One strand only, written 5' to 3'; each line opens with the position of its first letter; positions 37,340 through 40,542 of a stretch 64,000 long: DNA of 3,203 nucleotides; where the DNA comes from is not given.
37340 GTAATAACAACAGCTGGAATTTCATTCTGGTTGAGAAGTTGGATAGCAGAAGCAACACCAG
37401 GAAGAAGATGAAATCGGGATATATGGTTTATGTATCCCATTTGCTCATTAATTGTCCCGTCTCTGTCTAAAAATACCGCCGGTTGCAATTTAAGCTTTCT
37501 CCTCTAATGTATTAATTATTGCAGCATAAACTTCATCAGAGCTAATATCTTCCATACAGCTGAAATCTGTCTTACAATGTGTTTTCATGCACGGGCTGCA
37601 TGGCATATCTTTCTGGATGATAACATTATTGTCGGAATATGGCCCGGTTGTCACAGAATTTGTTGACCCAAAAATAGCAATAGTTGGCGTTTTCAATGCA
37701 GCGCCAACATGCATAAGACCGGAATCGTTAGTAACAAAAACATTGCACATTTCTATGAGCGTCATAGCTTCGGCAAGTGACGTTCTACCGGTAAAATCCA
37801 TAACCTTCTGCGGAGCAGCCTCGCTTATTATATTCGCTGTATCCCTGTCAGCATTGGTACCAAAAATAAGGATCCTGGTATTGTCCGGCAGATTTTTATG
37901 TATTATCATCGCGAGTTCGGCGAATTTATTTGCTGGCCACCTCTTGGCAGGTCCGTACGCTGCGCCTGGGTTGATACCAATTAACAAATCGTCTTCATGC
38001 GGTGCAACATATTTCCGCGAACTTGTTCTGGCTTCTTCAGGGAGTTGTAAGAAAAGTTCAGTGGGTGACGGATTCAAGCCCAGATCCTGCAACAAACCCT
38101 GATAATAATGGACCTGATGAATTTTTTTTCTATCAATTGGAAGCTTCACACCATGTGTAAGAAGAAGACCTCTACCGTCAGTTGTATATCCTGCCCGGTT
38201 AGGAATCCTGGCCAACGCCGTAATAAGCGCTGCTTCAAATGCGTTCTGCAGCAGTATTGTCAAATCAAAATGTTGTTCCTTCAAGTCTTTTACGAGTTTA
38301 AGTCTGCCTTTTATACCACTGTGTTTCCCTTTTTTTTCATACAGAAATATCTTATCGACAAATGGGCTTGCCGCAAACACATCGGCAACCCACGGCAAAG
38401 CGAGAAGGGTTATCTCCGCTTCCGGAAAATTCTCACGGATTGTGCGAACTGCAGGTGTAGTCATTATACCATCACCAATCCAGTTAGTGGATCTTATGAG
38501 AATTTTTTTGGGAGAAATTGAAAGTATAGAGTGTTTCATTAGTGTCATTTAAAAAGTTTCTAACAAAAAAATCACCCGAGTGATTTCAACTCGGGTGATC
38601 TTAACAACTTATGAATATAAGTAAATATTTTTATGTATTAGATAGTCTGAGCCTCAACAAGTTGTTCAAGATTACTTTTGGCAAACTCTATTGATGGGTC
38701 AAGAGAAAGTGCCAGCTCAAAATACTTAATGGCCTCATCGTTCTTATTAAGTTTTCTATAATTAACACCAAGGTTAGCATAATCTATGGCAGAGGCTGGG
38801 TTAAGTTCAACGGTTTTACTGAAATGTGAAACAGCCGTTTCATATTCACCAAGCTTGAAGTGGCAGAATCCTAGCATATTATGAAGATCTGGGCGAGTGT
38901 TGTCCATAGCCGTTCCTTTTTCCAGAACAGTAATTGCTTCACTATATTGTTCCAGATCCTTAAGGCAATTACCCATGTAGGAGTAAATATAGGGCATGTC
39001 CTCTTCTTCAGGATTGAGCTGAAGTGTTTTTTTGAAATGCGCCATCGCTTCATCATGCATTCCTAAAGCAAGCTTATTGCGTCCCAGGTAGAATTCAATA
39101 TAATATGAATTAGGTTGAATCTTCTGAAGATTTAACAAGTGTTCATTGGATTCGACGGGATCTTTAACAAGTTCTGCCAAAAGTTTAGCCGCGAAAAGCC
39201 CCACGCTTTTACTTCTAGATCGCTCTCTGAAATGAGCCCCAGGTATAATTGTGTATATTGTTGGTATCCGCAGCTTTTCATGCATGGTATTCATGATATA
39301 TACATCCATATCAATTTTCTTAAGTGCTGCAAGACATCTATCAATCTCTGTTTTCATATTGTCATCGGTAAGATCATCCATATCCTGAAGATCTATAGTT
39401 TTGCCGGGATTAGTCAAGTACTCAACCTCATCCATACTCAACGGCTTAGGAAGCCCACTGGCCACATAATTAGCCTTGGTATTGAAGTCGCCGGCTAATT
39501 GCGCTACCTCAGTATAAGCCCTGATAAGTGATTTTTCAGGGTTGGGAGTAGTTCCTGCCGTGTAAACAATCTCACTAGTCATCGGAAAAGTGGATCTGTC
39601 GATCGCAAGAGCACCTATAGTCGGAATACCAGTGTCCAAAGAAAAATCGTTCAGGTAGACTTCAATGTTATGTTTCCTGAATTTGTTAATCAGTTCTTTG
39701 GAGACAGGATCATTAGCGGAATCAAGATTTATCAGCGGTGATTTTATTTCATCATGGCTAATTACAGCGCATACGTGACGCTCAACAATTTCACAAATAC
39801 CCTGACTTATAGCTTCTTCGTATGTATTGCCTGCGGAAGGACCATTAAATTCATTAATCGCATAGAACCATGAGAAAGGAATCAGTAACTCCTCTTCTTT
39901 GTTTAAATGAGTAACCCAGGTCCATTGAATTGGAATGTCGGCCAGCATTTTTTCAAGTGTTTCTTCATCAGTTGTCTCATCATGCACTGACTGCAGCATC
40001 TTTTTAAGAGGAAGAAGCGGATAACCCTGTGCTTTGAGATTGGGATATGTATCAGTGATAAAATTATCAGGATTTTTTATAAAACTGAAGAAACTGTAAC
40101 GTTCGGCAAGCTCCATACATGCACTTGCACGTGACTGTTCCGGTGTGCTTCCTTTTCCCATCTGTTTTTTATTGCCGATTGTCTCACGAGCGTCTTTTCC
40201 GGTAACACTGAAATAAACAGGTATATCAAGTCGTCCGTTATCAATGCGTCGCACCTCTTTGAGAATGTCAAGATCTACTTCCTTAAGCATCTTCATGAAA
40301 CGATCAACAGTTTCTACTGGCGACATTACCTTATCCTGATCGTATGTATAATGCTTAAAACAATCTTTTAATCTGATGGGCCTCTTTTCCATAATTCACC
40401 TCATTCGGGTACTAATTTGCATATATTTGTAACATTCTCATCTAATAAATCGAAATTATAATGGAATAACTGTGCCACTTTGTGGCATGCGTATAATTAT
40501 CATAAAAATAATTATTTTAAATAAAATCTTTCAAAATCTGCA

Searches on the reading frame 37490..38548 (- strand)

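Call 80: search_protein_families(library=pfam, proteins=[window:37490-38548:-], max_evalue=0.00001)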
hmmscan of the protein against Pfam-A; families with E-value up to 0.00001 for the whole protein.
window:37490-38548:- (352 aa): 1 family
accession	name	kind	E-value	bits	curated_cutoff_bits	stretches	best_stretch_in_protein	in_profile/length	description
PF01075.23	Glyco_transf_9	-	1.7e-49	168.8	22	1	82-327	1-243/247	Glycosyltransferase family 9 (heptosyltransferase)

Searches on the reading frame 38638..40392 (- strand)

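Call 45: search_protein_families(library=ncbifam, proteins=[window:38638-40392:-], max_evalue=1e-10)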
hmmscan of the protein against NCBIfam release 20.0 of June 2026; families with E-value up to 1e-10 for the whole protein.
window:38638-40392:- (584 aa): 8 families
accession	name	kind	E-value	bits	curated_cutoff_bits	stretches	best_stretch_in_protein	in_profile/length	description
TIGR03266.1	methan_mark_1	equivalog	1.5e-39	136.1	365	1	21-386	3-362/376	YcaO-related McrA-glycine thioamidation protein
TIGR00702.1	TIGR00702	domain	2.5e-34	119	75.65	1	24-385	2-363/377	YcaO-type kinase domain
TIGR03604.1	TOMM_cyclo_SagD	subfamily_domain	2.7e-31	108.8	219.25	1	79-385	1-335/377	thiazole/oxazole-forming peptide maturase, SagD family component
NF040959.1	MamA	equivalog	2.8e-16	59.6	200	1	419-567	28-171/204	magnetosome protein MamA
NF040716.1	YcaO_for_S12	equivalog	6.9e-15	54.5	700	0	163-298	158-290/571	30S ribosomal protein S12 methylthiotransferase accessory factor YcaO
TIGR02917.1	PEP_TPR_lipo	equivalog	2.5e-13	48.8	312.2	1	417-569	282-431/899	XrtA/PEP-CTERM system TPR-repeat protein PrsT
NF033762.1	social_mot_Tgl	equivalog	6.5e-12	45.3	225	1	441-558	77-193/252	social motility TPR repeat lipoprotein Tgl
TIGR02521.1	type_IV_pilW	equivalog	5.1e-11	42.6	154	1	436-577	37-177/234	type IV pilus biogenesis/stability protein PilW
